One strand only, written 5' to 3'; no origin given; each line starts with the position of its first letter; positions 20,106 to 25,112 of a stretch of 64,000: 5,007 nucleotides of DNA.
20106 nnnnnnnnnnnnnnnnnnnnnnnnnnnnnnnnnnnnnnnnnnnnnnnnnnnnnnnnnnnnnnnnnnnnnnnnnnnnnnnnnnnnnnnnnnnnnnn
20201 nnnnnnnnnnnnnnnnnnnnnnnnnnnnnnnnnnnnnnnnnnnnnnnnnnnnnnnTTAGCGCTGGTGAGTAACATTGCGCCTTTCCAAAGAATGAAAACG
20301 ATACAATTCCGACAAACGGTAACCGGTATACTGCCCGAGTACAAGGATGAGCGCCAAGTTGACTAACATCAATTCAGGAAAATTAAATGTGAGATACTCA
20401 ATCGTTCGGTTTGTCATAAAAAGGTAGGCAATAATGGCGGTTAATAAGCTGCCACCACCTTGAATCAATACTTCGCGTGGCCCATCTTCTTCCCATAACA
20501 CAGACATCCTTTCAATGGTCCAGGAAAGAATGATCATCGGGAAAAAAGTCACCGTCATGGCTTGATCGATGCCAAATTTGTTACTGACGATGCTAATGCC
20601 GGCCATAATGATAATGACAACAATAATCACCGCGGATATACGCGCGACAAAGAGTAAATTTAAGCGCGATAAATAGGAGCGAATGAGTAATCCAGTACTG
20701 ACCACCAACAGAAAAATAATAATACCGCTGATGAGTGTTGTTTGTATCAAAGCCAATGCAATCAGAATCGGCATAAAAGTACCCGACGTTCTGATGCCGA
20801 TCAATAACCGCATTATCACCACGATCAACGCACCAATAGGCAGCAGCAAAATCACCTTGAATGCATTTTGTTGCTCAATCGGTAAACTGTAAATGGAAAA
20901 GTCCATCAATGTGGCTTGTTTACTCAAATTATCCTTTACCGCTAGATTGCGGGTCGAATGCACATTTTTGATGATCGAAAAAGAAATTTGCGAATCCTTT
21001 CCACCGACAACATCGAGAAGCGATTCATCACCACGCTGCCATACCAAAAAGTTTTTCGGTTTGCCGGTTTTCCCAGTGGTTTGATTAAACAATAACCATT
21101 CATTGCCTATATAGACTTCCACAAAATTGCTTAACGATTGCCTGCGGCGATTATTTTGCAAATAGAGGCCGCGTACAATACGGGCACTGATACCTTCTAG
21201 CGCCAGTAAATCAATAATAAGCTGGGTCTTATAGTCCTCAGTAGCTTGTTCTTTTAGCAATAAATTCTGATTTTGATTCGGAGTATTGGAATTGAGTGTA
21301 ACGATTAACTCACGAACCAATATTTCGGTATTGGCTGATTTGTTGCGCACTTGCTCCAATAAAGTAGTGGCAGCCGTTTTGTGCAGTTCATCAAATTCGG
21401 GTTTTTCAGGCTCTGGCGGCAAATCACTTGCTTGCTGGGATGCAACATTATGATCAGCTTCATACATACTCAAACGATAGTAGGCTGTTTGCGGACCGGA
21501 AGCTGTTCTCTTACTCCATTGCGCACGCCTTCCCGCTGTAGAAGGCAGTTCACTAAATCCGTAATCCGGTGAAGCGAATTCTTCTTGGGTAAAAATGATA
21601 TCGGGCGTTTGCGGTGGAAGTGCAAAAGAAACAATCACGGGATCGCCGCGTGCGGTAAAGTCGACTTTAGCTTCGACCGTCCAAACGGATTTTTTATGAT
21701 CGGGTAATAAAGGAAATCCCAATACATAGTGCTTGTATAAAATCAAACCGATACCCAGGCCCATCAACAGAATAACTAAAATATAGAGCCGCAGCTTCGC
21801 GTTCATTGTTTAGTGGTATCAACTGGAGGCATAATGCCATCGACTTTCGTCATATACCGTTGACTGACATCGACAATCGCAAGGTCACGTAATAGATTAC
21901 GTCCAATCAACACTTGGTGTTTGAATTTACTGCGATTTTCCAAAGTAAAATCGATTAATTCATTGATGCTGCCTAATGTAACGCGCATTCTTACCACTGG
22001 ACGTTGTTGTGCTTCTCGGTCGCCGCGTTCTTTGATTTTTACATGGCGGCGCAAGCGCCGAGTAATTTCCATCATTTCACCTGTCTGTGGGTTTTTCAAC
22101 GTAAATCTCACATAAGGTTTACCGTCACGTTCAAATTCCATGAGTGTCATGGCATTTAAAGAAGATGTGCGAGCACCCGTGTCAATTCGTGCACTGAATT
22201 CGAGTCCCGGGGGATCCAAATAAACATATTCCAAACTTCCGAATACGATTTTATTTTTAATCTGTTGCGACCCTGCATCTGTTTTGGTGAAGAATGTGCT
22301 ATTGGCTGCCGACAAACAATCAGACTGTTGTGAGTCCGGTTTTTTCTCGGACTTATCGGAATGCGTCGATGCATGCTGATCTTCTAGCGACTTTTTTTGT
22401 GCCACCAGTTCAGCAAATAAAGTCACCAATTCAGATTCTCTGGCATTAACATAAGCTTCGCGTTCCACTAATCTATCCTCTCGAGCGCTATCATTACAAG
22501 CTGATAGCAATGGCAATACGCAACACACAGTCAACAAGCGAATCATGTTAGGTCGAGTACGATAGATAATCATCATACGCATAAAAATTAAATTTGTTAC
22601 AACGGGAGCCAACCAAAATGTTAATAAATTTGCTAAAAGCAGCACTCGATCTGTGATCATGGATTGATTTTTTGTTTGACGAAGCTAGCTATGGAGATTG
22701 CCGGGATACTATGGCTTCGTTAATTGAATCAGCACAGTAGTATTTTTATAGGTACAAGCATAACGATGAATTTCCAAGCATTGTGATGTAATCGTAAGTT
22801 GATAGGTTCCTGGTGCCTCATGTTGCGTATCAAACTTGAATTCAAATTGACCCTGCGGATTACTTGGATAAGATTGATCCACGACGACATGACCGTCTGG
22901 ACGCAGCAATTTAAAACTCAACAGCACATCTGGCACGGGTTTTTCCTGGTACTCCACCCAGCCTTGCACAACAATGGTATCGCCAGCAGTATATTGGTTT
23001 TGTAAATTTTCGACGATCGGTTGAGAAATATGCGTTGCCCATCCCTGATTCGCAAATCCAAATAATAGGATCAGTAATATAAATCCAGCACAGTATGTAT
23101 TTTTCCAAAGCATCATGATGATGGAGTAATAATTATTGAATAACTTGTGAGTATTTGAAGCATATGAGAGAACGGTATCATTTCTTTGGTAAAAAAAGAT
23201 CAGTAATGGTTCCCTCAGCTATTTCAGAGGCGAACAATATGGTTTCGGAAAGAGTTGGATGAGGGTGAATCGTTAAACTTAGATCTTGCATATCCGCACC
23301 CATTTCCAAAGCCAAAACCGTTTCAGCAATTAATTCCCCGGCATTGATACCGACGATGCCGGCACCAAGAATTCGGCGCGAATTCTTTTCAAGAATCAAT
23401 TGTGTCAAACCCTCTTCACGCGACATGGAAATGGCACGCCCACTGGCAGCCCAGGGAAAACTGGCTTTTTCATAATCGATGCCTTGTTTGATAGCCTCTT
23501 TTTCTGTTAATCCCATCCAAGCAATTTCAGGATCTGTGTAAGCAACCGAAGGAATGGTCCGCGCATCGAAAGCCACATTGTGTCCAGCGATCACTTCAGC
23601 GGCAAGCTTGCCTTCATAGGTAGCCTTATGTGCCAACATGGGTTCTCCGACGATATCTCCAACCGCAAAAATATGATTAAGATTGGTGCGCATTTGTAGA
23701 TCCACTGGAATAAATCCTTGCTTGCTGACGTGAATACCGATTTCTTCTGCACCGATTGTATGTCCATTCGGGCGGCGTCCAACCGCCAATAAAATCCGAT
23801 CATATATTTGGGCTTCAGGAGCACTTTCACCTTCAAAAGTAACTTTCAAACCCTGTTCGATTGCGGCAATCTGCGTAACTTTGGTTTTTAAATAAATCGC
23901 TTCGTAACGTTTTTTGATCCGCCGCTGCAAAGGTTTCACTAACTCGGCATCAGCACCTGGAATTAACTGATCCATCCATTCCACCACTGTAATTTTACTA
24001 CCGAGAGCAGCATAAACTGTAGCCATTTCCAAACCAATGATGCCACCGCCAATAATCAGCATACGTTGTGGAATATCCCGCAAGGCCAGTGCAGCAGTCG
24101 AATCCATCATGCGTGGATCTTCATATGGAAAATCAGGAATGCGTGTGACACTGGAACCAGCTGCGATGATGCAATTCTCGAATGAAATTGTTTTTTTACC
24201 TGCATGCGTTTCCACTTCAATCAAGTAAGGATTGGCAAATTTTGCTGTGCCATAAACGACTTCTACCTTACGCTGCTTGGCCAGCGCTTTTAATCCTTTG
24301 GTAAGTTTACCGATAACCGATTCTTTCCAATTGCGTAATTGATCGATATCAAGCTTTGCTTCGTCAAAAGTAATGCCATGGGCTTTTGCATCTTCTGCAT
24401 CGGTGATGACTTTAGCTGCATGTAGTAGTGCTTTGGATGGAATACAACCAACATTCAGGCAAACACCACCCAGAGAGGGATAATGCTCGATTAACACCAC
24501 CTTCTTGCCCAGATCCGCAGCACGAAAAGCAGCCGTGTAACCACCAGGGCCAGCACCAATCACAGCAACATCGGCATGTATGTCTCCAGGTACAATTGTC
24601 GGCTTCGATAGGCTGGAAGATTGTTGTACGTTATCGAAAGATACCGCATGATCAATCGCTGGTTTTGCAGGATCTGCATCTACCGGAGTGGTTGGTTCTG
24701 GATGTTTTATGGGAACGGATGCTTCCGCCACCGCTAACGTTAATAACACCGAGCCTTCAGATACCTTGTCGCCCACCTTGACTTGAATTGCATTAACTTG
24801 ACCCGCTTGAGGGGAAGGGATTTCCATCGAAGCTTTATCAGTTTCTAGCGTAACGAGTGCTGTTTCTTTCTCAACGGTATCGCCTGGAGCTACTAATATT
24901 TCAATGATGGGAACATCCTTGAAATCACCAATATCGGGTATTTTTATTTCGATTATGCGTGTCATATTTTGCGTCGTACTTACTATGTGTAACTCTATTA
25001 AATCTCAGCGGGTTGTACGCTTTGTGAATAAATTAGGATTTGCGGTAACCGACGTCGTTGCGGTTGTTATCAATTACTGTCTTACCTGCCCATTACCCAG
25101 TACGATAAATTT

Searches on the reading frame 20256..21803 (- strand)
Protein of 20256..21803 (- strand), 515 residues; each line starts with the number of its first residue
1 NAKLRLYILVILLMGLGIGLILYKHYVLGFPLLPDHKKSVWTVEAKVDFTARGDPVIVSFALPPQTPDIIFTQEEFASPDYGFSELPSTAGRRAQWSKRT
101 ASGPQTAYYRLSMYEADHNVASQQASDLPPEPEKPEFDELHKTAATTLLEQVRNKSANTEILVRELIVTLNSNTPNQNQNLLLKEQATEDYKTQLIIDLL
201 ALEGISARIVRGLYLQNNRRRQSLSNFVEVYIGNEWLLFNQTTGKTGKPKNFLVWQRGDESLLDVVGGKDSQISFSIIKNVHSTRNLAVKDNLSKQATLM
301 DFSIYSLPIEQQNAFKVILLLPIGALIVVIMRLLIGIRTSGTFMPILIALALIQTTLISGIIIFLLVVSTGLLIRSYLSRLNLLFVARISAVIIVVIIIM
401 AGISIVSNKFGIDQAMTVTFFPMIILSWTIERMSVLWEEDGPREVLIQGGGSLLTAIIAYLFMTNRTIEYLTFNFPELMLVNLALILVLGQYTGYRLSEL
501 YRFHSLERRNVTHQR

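Call 26: search_protein_families(library=pfam, proteins=[window:20256-21803:-], max_evalue=0.00001)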
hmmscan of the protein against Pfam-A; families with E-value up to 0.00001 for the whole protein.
window:20256-21803:- (515 aa): 2 families
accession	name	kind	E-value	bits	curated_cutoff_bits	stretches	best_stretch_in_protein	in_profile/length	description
PF14402.11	7TM_transglut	-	9.3e-108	359.8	25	1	261-506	2-247/248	7 transmembrane helices usually fused to an inactive transglutaminase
PF14400.11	Transglut_i_TM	-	1.3e-50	172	25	1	23-185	1-160/161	Inactive transglutaminase fused to 7 transmembrane helices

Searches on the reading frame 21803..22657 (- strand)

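Call 26: search_protein_families(library=pfam, proteins=[window:21803-22657:-], max_evalue=0.00001)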
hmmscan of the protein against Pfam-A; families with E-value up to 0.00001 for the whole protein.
window:21803-22657:- (284 aa): 1 family
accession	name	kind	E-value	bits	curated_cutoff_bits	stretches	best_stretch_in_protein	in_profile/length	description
PF05618.17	Zn_protease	-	2.2e-32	112.3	27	1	138-270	1-135/138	Putative ATP-dependent zinc protease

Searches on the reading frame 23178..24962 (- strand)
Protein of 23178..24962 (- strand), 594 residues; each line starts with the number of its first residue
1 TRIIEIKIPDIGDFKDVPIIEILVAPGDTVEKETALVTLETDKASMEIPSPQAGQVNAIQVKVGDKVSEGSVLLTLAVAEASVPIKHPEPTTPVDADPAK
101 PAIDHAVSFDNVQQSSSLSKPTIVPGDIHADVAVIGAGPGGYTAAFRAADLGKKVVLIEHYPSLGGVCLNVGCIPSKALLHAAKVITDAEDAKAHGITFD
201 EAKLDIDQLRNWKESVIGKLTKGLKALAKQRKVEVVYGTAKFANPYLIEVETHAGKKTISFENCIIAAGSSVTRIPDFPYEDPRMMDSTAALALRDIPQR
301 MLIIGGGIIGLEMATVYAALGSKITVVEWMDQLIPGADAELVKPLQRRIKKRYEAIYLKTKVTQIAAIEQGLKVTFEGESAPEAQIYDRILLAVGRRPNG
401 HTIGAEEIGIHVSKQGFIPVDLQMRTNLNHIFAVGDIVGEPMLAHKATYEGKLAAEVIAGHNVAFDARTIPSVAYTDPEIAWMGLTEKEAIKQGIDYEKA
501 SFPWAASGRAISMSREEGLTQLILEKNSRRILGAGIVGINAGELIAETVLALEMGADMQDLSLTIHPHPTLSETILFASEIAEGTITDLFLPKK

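Call 26: search_protein_families(library=pfam, proteins=[window:23178-24962:-], max_evalue=0.00001)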
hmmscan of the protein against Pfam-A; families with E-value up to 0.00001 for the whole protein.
window:23178-24962:- (594 aa): 11 families
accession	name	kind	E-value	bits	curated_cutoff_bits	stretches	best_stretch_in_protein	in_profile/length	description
PF07992.20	Pyr_redox_2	-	8.2e-63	213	26.1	1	131-451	2-291/291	Pyridine nucleotide-disulphide oxidoreductase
PF02852.28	Pyr_redox_dim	-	3e-34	118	25.3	1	470-575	1-106/110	Pyridine nucleotide-disulphide oxidoreductase, dimerisation domain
PF00364.28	Biotin_lipoyl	-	9.2e-22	77.1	22.1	1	5-76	2-73/73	Biotin-requiring enzyme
PF00070.33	Pyr_redox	-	2.5e-18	66.8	22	1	300-376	1-79/82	Pyridine nucleotide-disulphide oxidoreductase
PF12831.13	FAD_oxidored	-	2e-11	44.3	27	1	131-193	1-64/416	FAD dependent oxidoreductase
PF13738.12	Pyr_redox_3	-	6.8e-11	42.4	30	1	249-435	115-305/305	Pyridine nucleotide-disulphide oxidoreductase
PF01262.27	AlaDh_PNT_C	-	1.1e-09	38.5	23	0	122-160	21-59/214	Alanine dehydrogenase/PNT, C-terminal domain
PF13450.12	NAD_binding_8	-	7.2e-09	36.2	21.9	0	134-169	1-36/68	NAD(P)-binding Rossmann-like domain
PF03486.20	HI0933_like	-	2.6e-07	30.8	50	0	131-165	2-36/244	HI0933-like protein Rossmann domain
PF01134.28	GIDA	-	2.7e-07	30.4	22.1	1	131-191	1-58/391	Glucose inhibited division protein A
PF00890.30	FAD_binding_2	-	3.1e-07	30.4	20.4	1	131-166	1-36/414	FAD binding domain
